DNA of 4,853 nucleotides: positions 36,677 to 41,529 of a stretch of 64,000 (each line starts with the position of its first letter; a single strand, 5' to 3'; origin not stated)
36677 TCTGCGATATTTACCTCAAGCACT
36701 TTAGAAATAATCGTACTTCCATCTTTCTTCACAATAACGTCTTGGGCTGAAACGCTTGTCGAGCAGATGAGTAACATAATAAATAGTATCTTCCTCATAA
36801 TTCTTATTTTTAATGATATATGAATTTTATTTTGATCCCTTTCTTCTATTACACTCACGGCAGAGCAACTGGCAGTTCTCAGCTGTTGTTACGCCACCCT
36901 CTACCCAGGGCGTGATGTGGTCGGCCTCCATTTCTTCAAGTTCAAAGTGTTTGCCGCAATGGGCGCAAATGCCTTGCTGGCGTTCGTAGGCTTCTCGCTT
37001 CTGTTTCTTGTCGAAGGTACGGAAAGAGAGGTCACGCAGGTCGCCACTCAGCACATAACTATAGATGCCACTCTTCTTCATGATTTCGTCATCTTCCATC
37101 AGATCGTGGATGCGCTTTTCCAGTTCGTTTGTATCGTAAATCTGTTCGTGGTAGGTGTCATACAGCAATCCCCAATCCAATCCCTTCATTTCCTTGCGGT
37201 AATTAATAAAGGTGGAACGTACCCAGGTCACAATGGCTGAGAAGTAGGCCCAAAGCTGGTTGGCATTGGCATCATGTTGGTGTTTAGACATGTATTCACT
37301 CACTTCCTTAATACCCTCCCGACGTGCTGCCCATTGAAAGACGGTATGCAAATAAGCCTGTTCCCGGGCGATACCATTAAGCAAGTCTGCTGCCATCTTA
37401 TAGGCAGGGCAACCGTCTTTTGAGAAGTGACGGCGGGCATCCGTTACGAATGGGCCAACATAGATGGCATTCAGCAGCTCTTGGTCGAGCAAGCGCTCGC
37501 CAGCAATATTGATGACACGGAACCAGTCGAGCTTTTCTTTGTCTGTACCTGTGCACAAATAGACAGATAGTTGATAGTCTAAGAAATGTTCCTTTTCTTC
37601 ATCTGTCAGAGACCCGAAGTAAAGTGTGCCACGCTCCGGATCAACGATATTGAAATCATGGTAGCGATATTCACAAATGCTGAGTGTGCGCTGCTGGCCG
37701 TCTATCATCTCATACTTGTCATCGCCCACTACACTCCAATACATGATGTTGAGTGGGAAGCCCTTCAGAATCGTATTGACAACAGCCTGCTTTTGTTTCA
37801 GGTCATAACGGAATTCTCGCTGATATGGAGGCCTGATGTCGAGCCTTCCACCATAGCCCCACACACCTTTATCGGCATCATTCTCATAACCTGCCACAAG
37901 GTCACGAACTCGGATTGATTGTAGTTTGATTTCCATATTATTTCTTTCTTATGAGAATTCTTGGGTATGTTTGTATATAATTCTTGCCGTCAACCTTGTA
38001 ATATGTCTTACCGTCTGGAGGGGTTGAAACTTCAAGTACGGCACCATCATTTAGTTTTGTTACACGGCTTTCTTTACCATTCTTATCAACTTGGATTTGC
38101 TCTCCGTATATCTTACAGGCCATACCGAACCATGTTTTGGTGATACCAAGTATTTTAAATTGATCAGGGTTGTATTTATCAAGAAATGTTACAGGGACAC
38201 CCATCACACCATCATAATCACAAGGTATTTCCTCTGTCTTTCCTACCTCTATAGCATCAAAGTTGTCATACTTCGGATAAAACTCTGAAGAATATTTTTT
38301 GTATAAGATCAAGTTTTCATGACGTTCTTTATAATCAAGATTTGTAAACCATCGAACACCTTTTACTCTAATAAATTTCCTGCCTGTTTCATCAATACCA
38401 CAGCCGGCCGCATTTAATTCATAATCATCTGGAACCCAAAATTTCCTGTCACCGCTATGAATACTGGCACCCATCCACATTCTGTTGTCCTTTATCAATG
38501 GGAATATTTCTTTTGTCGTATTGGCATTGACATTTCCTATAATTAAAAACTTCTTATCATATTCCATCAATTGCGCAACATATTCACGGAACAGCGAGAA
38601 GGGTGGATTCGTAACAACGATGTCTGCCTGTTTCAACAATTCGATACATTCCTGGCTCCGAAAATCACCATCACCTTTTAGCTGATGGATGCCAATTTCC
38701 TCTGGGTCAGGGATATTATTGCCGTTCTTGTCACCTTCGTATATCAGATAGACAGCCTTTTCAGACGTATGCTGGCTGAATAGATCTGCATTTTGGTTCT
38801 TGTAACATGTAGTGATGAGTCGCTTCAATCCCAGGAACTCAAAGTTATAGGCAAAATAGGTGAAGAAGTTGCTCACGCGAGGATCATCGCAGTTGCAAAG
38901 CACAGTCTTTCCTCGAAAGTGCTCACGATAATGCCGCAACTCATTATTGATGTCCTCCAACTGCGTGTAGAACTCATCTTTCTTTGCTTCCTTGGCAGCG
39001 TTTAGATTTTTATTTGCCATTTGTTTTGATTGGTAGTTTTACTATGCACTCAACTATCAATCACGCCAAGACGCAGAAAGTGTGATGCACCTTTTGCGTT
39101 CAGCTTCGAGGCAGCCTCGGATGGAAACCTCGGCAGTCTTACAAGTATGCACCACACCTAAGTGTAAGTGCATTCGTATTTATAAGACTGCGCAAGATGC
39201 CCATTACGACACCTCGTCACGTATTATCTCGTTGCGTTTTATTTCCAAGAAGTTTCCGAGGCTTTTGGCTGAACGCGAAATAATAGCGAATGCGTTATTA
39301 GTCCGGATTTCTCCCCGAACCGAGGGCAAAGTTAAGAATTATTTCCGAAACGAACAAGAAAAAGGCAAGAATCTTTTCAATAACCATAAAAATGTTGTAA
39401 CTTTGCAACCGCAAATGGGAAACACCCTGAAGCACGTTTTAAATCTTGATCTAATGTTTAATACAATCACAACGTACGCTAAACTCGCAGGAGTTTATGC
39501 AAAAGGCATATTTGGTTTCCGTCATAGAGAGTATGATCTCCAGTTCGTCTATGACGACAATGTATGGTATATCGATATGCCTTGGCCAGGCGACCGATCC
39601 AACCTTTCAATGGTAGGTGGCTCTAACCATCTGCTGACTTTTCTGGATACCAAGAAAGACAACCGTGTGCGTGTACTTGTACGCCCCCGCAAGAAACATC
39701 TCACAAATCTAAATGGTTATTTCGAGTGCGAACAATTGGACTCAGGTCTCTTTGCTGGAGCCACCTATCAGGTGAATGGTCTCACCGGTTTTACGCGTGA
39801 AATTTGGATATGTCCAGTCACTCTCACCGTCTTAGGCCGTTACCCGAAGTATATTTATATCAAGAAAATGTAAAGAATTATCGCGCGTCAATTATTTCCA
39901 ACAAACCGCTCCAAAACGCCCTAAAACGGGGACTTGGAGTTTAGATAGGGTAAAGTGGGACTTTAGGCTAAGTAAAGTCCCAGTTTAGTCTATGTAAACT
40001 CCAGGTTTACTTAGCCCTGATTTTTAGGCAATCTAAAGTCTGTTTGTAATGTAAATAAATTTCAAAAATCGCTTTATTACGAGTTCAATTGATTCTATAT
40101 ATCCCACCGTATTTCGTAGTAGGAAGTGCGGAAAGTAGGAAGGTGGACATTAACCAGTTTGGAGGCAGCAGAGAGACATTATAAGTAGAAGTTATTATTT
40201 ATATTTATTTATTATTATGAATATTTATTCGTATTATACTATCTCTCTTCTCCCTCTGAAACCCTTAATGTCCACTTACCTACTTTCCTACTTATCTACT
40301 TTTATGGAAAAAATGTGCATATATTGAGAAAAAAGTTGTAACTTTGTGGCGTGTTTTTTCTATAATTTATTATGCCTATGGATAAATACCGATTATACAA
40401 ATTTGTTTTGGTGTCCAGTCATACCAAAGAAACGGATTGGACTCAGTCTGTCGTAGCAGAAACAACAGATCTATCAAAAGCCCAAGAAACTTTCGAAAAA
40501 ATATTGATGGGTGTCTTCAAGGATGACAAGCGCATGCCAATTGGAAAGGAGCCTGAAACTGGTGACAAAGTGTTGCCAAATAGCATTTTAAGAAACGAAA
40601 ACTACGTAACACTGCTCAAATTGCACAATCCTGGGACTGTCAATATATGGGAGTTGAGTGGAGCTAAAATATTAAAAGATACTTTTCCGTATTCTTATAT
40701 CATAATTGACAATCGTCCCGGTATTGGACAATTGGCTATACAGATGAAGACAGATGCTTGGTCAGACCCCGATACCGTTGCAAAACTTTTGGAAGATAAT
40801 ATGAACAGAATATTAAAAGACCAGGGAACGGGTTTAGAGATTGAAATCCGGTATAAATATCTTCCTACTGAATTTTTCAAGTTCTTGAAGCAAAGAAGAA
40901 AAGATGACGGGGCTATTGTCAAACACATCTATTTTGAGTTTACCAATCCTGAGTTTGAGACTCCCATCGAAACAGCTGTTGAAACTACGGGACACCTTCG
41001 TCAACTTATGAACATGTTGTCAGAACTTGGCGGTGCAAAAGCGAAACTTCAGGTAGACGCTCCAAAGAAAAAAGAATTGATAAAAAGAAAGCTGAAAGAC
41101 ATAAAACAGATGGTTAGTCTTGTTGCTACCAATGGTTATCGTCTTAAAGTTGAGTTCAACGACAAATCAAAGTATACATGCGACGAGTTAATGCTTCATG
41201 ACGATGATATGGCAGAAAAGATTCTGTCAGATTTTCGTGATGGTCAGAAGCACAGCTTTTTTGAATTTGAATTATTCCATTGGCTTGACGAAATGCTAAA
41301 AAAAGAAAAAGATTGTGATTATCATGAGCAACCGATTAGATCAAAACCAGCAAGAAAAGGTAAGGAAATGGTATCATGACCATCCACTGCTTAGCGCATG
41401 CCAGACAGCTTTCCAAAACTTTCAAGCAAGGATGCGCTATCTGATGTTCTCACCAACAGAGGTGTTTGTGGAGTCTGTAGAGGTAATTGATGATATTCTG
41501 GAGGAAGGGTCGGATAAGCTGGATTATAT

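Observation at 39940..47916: Integrase-less primase-helicase element with a stereotyped cis architecture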

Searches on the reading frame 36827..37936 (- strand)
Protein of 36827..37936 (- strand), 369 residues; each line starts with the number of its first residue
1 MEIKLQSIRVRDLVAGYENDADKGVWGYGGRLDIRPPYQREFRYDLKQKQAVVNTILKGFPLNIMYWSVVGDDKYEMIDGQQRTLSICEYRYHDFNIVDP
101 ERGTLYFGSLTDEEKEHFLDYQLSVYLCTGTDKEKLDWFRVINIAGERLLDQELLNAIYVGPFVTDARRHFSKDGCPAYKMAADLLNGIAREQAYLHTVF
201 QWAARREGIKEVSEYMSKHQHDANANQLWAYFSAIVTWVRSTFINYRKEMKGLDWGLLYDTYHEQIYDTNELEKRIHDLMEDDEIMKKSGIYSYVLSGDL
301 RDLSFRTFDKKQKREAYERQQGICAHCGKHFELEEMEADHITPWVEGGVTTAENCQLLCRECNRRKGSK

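Call 7: search_protein_families(library=pfam, proteins=[window:36827-37936:-], max_evalue=0.01)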
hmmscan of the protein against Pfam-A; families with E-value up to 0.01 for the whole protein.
window:36827-37936:- (369 aa): 4 families
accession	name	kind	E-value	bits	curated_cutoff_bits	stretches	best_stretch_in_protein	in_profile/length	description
PF03235.19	GmrSD_N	-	4.3e-15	56.8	33.2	1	34-159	13-198/199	GmrSD restriction endonuclease, N-terminal domain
PF01844.29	HNH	-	1.4e-14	54.4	21.4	1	324-368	1-46/47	HNH endonuclease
PF14279.12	HNH_5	-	2.2e-10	40.7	27.5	1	324-369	1-46/56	HNH endonuclease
PF02945.21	Endonuclease_7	-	0.00086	19.6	23.6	1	310-368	12-65/82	Recombination endonuclease VII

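Call 120: search_protein_families(library=padloc, proteins=[window:36827-37936:-], max_evalue=0.001)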
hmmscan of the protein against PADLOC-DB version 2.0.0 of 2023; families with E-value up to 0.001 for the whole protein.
window:36827-37936:- (369 aa): 7 families
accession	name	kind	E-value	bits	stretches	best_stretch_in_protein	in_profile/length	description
PDLC03418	REase_II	-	3.6e-126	419.3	1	1-368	1-371/372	Type II restriction enzyme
PDLC03877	NsnA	-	9.7e-21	72.5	1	30-164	63-205/385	-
PDLC04027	PD-T4-2_A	-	1.2e-08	32.5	1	30-90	50-111/363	-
PDLC03656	mREase_IV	-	0.00012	19.9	1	317-365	200-254/277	Type IV methyl-directed restriction enzyme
PDLC01256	Cas9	-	0.00033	17.6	1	289-368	484-561/711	"CAS-II-A,CAS-II-B,CAS-II-C; effector__SPE"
PDLC00353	PtuB1|PtuB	-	0.00046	18.1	1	299-344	28-73/196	Unknown function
PDLC00356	PtuB1|PtuB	-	0.00064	17.4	0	299-344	28-73/196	Unknown function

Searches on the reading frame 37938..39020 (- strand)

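Call 6: search_protein_families(library=pfam, proteins=[window:37938-39020:-], max_evalue=0.01)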
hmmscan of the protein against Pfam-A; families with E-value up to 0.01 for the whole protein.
window:37938-39020:- (360 aa): 1 family
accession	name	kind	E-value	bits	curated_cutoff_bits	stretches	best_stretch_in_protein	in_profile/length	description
PF13651.11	EcoRI_methylase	-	1.3e-142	475.7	26.4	1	5-360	1-345/345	Adenine-specific methyltransferase EcoRI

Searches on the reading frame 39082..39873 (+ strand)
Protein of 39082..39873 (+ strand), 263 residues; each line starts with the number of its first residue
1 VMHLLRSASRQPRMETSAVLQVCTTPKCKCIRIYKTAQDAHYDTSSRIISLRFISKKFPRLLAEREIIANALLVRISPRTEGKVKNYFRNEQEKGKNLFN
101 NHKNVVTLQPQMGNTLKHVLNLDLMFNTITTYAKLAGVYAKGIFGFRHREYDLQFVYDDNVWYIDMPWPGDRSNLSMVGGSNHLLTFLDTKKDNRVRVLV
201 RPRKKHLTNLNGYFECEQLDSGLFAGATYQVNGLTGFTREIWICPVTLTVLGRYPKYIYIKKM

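Call 6: search_protein_families(library=pfam, proteins=[window:39082-39873:+], max_evalue=0.01)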
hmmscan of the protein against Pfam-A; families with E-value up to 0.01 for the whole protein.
window:39082-39873:+ (263 aa): 1 family
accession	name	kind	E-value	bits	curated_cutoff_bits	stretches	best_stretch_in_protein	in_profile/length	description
PF20475.3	DUF6717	-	5.8e-16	59.4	27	1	155-262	7-114/115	Family of unknown function (DUF6717)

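Call 120: search_protein_families(library=padloc, proteins=[window:39082-39873:+], max_evalue=0.001)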
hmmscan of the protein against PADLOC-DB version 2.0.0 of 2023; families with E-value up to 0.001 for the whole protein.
window:39082-39873:+ (263 aa): 0 families

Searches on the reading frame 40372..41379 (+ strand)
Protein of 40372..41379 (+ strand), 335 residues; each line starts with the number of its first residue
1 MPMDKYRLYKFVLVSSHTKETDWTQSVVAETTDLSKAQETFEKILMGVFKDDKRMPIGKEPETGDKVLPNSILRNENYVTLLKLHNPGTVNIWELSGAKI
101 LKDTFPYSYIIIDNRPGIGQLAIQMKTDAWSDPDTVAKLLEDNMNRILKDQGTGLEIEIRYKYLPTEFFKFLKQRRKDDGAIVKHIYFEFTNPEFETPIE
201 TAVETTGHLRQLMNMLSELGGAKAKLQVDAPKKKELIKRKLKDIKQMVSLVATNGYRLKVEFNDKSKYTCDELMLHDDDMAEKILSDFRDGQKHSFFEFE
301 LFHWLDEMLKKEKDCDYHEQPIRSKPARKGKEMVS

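Call 6: search_protein_families(library=pfam, proteins=[window:40372-41379:+], max_evalue=0.01)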
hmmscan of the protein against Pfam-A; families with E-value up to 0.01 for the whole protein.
window:40372-41379:+ (335 aa): 0 families

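Call 12: search_protein_families(library=ncbifam, proteins=[window:40372-41379:+], max_evalue=0.01)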
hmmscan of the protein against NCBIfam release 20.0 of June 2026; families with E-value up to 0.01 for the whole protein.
window:40372-41379:+ (335 aa): 0 families

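Call 13: search_protein_families(library=phrogs, proteins=[window:40372-41379:+], max_evalue=0.01)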
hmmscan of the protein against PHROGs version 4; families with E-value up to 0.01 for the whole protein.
window:40372-41379:+ (335 aa): 0 families

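Call 61: search_solved_structures(query=window:40372-41379:+, max_evalue=10)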
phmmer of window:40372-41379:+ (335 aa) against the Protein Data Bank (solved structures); distinct sequences matched with E-value up to 10: 2.
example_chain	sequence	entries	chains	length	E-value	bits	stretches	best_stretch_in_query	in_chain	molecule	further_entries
5aps_A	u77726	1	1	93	0.1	15.1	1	184-251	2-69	GENERAL CONTROL PROTEIN GCN4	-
3ic7_A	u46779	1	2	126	0.86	12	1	37-103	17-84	Putative transcriptional regulator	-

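Call 120: search_protein_families(library=padloc, proteins=[window:40372-41379:+], max_evalue=0.001)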
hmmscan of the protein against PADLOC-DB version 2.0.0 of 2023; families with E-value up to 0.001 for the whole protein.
window:40372-41379:+ (335 aa): 0 families
